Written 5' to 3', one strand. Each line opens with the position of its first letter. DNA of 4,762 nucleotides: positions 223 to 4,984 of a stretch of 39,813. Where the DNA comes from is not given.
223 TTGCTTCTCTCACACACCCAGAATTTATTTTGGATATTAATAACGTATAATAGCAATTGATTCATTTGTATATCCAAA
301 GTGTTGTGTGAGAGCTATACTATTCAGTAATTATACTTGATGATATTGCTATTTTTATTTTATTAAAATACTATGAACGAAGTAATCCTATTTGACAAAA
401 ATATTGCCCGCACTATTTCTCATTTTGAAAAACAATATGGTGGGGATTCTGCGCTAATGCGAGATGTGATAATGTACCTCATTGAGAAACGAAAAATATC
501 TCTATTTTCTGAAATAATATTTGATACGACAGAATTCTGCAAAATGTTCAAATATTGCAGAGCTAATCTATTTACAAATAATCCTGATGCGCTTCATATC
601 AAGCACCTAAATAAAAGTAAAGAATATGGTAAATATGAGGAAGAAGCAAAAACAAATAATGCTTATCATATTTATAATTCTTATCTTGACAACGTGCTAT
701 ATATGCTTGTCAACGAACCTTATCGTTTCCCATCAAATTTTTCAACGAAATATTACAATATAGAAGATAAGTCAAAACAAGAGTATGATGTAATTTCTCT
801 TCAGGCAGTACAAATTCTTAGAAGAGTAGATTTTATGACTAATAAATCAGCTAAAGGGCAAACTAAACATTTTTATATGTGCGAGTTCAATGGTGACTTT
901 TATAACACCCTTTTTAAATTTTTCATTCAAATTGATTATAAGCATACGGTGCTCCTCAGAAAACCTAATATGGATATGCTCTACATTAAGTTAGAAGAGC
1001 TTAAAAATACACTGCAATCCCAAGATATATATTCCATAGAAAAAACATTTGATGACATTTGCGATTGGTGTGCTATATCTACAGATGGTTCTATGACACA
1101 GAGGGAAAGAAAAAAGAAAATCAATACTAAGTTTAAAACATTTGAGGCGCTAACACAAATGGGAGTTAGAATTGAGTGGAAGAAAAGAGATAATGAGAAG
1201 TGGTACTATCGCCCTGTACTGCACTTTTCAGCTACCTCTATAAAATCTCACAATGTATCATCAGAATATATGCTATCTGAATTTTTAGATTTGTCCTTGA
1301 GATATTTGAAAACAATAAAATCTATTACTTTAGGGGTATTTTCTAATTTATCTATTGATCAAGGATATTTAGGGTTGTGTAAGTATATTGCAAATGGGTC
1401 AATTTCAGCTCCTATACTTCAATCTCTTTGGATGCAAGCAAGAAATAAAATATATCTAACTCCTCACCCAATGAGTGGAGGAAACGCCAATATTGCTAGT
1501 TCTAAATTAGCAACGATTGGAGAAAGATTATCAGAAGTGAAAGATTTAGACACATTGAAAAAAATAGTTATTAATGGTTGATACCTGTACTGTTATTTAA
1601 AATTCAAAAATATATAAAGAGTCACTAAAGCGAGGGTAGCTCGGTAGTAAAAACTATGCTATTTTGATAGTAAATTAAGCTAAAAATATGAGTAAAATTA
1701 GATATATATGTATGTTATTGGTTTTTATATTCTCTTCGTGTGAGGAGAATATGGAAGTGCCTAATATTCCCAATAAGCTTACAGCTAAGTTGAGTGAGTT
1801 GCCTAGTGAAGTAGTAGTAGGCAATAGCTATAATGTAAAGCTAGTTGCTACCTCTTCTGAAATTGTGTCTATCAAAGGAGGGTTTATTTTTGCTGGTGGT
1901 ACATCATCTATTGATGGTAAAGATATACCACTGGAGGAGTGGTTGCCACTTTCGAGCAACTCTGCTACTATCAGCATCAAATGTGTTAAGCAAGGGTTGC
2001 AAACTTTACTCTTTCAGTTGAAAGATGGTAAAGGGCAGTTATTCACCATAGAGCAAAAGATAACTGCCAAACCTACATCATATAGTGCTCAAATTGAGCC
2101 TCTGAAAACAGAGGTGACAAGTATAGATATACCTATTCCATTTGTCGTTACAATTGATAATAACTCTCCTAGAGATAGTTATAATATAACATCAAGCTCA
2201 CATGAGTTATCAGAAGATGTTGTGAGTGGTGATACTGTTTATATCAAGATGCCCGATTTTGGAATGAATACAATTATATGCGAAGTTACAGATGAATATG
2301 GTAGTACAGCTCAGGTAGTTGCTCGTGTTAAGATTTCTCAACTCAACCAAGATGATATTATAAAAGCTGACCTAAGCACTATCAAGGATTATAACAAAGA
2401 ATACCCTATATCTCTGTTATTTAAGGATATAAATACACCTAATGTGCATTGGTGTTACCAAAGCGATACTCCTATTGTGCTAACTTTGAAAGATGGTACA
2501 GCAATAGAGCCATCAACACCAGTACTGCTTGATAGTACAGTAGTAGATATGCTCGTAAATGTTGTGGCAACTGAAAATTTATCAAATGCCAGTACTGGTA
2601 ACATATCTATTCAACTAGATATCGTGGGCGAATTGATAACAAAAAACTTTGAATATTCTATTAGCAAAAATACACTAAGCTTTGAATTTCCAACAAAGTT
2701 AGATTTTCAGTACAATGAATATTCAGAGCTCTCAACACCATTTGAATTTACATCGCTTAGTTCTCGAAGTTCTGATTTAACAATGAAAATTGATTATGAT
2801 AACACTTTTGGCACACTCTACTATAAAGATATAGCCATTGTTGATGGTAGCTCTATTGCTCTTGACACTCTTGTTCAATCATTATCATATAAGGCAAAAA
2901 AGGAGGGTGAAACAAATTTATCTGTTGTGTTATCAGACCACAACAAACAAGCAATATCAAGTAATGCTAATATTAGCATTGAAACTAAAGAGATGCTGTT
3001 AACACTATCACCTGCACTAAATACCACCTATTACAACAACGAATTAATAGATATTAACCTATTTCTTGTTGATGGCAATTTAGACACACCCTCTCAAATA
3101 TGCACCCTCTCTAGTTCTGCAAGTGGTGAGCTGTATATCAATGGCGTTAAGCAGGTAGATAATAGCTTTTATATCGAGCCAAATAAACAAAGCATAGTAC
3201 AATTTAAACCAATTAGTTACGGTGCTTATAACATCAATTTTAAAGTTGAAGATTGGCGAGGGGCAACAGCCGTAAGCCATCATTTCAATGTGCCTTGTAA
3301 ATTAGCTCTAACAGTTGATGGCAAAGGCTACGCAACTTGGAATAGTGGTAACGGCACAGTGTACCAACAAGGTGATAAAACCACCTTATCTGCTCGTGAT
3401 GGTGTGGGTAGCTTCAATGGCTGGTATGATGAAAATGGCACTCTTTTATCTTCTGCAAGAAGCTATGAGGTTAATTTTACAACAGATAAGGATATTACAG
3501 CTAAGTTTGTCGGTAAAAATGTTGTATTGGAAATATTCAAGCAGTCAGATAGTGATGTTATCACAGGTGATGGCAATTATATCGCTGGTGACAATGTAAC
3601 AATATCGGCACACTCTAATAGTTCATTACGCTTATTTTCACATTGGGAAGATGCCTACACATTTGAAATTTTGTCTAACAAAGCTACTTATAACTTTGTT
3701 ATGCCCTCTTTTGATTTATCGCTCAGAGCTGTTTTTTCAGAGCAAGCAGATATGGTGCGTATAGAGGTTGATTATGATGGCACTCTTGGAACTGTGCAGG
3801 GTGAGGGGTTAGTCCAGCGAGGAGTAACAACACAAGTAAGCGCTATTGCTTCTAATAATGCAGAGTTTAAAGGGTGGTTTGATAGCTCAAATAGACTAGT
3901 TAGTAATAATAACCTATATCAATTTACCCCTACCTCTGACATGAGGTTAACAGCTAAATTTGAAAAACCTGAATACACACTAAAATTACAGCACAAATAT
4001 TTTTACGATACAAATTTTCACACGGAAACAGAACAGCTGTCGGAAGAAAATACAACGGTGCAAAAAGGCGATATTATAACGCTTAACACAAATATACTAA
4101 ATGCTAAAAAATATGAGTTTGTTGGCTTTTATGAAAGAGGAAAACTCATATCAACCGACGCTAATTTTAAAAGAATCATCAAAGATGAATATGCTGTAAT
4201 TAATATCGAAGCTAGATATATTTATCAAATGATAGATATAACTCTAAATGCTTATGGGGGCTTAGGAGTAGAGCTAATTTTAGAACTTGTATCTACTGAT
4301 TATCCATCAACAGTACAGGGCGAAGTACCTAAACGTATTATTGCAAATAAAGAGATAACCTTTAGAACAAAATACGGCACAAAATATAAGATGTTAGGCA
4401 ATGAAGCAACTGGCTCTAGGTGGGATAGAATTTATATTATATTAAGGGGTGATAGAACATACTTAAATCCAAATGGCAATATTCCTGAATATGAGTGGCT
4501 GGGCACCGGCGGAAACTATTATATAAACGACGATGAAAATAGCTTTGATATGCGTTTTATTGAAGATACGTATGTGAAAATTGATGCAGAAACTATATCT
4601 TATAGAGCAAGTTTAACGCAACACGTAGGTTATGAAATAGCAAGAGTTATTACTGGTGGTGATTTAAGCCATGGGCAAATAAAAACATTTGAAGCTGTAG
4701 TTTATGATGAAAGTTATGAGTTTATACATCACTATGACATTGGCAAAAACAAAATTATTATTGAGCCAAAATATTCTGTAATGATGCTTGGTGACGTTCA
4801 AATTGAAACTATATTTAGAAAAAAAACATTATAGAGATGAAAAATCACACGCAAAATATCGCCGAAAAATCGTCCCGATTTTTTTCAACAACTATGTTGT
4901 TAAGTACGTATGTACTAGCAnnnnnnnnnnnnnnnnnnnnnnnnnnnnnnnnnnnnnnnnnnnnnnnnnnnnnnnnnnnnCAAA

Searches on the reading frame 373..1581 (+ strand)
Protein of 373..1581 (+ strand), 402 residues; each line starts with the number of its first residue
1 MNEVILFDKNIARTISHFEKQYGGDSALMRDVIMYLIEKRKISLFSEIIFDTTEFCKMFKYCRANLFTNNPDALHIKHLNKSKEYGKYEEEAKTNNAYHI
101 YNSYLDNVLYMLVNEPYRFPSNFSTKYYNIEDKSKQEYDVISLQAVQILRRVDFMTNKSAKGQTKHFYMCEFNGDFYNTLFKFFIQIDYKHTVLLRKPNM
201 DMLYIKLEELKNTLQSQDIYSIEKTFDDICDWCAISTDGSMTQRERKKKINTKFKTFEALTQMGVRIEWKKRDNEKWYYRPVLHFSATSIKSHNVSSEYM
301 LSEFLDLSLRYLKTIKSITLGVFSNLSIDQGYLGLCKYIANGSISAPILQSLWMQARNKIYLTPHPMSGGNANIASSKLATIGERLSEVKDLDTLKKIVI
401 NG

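Call 9: search_protein_families(library=pfam, proteins=[window:373-1581:+], max_evalue=0.01)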
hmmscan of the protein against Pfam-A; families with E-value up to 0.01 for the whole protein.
window:373-1581:+ (402 aa): 0 families

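Call 13: find_encoding_contigs(protein=window:373-1581:+, flank=10000, max_places=10)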
Protein window:373-1581:+ (402 aa): 2 contigs read that carry it; 1 place shown.
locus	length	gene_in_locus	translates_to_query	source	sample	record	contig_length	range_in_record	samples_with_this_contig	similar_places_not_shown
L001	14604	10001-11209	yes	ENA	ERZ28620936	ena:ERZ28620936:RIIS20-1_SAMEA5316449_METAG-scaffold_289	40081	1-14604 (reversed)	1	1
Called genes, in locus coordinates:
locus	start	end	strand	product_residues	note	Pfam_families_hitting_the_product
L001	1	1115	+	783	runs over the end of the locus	PF02384:N6_Mtase, PF07669:Eco57I, PF20473:MmeI_Mtase (faint)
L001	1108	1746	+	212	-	-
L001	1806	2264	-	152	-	-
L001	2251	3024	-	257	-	PF00142:Fer4_NifH, PF01656:CbiA, PF02374:ArsA_ATPase (weak), PF06564:CBP_BcsQ, PF09140:MipZ, PF10609:ParA, PF13614:AAA_31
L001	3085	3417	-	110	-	-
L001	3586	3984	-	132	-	PF13560:HTH_31 (weak), PF01381:HTH_3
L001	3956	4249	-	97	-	PF09907:HigB_toxin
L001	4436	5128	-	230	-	PF00239:Resolvase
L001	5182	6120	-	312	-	PF07751:Abi_2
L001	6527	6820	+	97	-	PF09907:HigB_toxin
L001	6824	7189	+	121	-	PF01381:HTH_3, PF13560:HTH_31 (weak)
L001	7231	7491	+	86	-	-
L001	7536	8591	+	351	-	PF11185:DUF2971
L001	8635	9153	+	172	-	-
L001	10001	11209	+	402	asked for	-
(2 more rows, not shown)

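Call 20: find_homologous_proteins(query=window:373-1581:+)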
Query window:373-1581:+ (402 aa): 1 proteins with E <= 0.001 among 2460 candidates.
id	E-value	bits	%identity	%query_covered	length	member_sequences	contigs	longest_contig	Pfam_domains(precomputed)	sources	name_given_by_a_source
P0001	5.7e-268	906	100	100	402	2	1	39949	-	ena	-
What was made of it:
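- Tried and rejected: The Rep protein has no homologue among 5.8 billion proteins (call 20).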

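Call 24: search_protein_families(library=ncbifam, proteins=[window:373-1581:+], max_evalue=0.01)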
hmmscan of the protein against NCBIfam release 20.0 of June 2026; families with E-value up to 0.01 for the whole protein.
window:373-1581:+ (402 aa): 0 families

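Call 49: search_protein_families(library=pfam, proteins=[window:373-1581:+], max_evalue=5)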
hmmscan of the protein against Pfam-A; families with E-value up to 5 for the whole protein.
window:373-1581:+ (402 aa): 0 families

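Call 92: search_protein_families(library=phrogs, proteins=[window:373-1581:+], max_evalue=0.01)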
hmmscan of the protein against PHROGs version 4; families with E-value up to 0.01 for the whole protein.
window:373-1581:+ (402 aa): 0 families

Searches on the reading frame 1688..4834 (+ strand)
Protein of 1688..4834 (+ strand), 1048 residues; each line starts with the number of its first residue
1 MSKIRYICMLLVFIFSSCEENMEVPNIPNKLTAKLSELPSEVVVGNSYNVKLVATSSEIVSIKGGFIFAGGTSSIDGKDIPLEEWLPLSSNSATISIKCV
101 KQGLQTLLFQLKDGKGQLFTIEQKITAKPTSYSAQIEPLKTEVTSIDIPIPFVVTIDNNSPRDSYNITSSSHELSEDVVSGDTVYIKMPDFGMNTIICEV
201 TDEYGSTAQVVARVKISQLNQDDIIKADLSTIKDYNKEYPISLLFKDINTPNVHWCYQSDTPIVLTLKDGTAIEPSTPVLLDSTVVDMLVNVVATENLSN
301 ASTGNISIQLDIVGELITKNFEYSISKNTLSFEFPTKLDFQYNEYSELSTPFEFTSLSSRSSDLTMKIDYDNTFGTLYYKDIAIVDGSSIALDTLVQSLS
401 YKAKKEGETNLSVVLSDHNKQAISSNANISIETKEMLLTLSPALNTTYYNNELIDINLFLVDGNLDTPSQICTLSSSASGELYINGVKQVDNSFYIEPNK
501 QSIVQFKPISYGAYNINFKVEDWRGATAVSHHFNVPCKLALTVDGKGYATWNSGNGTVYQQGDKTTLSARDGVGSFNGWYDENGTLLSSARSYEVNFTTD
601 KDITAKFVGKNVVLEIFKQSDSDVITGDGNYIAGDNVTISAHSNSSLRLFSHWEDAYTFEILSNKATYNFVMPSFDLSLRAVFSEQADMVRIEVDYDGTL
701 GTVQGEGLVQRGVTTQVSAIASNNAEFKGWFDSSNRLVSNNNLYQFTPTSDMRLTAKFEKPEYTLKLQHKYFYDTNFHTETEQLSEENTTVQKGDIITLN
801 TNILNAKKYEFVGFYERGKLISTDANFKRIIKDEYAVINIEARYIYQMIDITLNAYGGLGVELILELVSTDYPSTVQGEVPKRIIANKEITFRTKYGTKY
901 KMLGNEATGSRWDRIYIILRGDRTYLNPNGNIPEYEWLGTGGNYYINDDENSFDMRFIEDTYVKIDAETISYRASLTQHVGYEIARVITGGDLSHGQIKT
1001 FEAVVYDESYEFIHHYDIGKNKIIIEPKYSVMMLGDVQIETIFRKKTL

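Call 9: search_protein_families(library=pfam, proteins=[window:1688-4834:+], max_evalue=0.01)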
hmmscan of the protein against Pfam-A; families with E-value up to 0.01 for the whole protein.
window:1688-4834:+ (1048 aa): 2 families
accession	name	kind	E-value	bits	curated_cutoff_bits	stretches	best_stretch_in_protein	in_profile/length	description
PF18998.6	Flg_new_2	-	9.7e-19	67.6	23.6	2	625-685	13-71/73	Divergent InlB B-repeat domain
PF09479.16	Flg_new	-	0.007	16.9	27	0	696-757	5-65/65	Listeria-Bacteroides repeat domain (List_Bact_rpt)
